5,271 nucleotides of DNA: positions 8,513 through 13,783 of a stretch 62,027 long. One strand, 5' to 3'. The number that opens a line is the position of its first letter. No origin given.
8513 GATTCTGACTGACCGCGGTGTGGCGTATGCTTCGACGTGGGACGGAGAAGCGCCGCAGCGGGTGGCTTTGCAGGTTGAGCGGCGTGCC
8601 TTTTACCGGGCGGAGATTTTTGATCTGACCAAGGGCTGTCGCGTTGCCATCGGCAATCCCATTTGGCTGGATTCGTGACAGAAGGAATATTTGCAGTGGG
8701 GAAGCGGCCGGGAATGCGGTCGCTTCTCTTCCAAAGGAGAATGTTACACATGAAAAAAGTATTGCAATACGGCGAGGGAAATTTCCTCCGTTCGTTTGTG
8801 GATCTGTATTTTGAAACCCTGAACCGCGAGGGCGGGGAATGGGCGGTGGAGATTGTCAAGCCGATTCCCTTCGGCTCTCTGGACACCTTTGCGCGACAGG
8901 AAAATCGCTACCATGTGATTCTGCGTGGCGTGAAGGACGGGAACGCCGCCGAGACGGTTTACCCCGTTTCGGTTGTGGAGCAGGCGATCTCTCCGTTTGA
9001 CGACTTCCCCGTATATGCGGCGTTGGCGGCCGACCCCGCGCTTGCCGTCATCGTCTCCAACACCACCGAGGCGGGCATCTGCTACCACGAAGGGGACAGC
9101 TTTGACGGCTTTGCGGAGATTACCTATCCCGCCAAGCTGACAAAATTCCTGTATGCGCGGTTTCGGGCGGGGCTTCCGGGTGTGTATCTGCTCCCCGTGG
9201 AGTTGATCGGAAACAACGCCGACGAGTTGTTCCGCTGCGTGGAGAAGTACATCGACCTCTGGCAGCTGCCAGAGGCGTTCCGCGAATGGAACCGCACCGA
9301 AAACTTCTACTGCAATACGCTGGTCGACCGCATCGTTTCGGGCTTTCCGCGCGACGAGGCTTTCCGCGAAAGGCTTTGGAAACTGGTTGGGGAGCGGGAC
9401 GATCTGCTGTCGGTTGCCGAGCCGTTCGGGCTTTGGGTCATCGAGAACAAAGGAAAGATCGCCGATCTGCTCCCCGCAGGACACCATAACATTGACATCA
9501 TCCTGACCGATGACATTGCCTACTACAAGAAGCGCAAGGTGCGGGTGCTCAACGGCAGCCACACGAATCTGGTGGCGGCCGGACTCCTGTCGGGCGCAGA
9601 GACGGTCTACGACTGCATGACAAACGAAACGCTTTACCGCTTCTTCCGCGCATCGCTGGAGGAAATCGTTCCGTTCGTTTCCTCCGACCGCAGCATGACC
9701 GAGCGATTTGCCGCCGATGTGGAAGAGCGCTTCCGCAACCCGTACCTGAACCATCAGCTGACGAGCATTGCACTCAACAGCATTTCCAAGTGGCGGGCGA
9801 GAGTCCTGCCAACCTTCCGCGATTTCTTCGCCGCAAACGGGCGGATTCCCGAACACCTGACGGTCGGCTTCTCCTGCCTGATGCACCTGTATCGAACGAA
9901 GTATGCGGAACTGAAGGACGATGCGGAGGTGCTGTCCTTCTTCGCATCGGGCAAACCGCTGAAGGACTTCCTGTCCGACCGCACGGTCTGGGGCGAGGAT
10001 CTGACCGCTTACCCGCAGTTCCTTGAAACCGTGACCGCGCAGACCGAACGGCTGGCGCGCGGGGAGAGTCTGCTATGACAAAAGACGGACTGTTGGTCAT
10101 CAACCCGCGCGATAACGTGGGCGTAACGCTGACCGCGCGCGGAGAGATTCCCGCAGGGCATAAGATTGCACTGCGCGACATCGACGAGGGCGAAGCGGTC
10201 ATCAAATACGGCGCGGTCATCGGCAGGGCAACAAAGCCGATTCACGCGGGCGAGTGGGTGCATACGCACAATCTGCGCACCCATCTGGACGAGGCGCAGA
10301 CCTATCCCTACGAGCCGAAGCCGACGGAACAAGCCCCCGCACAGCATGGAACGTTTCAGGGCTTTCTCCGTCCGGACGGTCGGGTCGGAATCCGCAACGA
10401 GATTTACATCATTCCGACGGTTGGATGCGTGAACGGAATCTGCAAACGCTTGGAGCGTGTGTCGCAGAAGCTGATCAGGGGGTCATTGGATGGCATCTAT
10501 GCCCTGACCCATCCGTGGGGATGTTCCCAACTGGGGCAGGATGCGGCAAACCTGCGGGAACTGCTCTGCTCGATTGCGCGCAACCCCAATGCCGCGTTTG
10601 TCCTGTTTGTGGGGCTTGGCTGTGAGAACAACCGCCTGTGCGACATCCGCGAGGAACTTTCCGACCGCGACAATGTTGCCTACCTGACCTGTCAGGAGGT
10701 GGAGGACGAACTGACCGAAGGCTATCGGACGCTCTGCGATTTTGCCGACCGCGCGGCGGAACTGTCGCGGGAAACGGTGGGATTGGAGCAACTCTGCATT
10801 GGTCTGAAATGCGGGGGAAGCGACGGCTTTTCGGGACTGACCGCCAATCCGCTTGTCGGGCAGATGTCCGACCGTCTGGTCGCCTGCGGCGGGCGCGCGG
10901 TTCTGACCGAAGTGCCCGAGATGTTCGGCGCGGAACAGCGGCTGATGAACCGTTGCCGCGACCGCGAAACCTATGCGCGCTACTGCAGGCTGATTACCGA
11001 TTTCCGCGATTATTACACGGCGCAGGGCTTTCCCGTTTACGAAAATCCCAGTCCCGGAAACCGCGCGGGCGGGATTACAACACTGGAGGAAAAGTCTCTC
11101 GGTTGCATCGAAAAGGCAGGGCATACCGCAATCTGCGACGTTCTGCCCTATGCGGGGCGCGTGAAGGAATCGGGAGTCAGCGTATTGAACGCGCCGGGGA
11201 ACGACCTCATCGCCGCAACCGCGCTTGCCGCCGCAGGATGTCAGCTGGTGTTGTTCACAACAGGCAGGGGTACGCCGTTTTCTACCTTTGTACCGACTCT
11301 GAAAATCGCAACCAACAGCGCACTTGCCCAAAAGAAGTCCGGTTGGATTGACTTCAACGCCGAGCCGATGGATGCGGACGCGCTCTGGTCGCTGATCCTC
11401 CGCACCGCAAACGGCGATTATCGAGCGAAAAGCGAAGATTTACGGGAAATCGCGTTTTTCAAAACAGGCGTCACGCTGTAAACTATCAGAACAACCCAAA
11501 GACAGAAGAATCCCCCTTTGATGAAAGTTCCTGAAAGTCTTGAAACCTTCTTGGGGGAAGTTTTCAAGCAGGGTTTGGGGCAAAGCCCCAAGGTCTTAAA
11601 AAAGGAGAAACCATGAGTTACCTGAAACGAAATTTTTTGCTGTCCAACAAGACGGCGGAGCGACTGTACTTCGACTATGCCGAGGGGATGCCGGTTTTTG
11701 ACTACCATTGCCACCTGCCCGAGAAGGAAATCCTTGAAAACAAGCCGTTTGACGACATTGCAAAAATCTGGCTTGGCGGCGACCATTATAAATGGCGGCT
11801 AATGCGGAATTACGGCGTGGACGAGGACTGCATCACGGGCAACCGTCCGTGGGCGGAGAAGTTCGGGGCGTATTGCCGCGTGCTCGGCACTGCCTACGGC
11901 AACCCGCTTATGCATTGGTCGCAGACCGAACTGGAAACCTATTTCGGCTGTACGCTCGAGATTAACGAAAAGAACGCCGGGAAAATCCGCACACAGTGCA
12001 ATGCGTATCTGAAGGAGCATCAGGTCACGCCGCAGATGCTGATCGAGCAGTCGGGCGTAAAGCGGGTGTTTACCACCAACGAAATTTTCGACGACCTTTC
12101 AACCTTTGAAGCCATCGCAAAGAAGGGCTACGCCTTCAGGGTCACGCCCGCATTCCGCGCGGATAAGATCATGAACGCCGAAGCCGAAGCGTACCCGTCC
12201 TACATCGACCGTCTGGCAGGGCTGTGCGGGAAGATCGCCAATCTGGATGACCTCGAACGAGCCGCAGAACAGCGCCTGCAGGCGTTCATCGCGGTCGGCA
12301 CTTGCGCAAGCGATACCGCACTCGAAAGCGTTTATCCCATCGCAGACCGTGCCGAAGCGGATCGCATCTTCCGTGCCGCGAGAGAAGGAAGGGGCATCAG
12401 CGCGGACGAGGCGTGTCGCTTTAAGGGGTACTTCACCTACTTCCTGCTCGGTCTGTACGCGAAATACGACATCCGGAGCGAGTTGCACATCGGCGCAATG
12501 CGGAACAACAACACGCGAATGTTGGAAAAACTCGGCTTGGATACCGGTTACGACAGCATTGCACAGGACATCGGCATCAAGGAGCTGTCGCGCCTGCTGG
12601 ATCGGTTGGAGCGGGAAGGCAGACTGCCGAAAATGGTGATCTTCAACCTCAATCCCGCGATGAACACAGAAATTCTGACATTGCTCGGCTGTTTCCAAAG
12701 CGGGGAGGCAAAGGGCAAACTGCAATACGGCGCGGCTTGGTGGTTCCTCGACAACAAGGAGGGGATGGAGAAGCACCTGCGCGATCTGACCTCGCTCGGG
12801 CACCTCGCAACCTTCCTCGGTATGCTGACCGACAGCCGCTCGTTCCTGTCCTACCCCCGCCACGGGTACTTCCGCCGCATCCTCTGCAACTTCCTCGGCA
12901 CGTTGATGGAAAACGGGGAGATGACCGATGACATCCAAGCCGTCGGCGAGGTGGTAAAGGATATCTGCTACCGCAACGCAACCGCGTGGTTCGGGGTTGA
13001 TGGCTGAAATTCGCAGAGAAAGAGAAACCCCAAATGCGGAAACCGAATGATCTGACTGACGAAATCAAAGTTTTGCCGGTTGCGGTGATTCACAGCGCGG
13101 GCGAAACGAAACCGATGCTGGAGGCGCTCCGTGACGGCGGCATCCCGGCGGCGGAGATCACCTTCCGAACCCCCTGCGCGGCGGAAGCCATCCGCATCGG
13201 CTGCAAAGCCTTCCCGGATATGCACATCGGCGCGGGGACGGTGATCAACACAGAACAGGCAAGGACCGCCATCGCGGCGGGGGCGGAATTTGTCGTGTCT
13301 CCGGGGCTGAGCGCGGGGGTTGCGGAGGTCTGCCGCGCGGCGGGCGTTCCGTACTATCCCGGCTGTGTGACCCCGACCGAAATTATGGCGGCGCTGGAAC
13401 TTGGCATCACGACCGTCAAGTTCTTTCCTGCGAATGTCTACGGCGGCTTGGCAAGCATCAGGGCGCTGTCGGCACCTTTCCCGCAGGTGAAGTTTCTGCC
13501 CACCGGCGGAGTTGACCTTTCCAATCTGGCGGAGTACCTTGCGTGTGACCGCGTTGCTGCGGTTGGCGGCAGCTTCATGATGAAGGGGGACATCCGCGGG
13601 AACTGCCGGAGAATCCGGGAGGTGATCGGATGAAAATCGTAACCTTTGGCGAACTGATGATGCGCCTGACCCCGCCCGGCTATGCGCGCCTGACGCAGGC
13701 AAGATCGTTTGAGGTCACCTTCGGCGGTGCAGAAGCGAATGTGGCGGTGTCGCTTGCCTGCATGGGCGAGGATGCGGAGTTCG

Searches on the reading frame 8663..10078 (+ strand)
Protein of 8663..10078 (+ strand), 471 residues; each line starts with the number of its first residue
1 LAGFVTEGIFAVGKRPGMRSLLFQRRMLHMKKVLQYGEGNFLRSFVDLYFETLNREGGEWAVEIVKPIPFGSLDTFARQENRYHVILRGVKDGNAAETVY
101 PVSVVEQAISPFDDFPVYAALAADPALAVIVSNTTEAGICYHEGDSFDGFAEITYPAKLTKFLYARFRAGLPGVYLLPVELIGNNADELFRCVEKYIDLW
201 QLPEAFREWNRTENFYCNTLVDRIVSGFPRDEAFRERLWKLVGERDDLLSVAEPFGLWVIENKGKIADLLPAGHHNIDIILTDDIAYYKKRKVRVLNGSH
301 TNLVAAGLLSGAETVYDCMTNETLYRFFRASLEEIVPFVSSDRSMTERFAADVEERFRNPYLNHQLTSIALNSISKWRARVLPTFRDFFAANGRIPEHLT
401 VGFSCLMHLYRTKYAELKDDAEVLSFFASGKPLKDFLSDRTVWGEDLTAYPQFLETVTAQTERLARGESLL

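Call 14: search_protein_families(library=pfam, proteins=[window:8663-10078:+], max_evalue=0.001)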
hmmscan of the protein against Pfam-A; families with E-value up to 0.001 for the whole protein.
window:8663-10078:+ (471 aa): 2 families
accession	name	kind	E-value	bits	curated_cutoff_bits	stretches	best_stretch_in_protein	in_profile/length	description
PF08125.19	Mannitol_dh_C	-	1.8e-28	99.8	30.7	1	284-464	1-189/190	Mannitol dehydrogenase C-terminal domain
PF01232.29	Mannitol_dh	-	7.6e-18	65.7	27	1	32-263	2-189/199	Mannitol dehydrogenase Rossmann domain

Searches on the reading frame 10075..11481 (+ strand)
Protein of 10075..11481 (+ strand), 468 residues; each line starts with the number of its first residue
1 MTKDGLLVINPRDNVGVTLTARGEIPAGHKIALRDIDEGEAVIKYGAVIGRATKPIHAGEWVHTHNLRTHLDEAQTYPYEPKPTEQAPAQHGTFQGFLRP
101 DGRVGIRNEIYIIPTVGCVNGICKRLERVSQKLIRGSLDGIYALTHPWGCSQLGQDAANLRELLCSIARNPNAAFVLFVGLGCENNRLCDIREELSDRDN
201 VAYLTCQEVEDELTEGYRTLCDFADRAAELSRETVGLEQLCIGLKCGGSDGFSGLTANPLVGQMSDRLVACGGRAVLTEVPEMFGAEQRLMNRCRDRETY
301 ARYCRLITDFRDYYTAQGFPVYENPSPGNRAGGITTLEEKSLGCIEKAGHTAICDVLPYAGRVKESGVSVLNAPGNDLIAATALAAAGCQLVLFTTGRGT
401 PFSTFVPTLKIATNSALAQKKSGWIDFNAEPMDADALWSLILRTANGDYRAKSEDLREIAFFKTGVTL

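Call 14: search_protein_families(library=pfam, proteins=[window:10075-11481:+], max_evalue=0.001)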
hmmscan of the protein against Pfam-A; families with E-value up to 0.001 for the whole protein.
window:10075-11481:+ (468 aa): 3 families
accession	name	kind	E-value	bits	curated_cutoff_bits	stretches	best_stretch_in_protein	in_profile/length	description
PF20629.2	GD_AH_C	-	4.2e-85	285.4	26.8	1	238-466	2-241/242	D-galactarate/Altronate dehydratase, C-terminal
PF04295.18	GD_AH_second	-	2.2e-38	131.8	27.3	1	96-227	1-135/136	D-galactarate dehydratase/Altronate hydrolase, second domain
PF08666.17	SAF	-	5e-08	33.8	21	1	25-68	26-63/63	SAF domain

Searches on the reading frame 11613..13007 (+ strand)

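Call 14: search_protein_families(library=pfam, proteins=[window:11613-13007:+], max_evalue=0.001)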
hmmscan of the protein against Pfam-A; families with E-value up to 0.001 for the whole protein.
window:11613-13007:+ (464 aa): 1 family
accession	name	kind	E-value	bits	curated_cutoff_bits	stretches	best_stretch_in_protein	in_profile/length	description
PF02614.20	UxaC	-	6.1e-160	533.5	25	1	3-460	4-464/464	Glucuronate isomerase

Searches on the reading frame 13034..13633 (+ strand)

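Call 14: search_protein_families(library=pfam, proteins=[window:13034-13633:+], max_evalue=0.001)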
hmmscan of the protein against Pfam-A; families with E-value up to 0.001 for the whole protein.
window:13034-13633:+ (199 aa): 1 family
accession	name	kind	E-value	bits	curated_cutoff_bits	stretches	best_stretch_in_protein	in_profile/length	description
PF01081.25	Aldolase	-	2.3e-63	213.6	27.8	1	9-193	6-192/196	KDPG and KHG aldolase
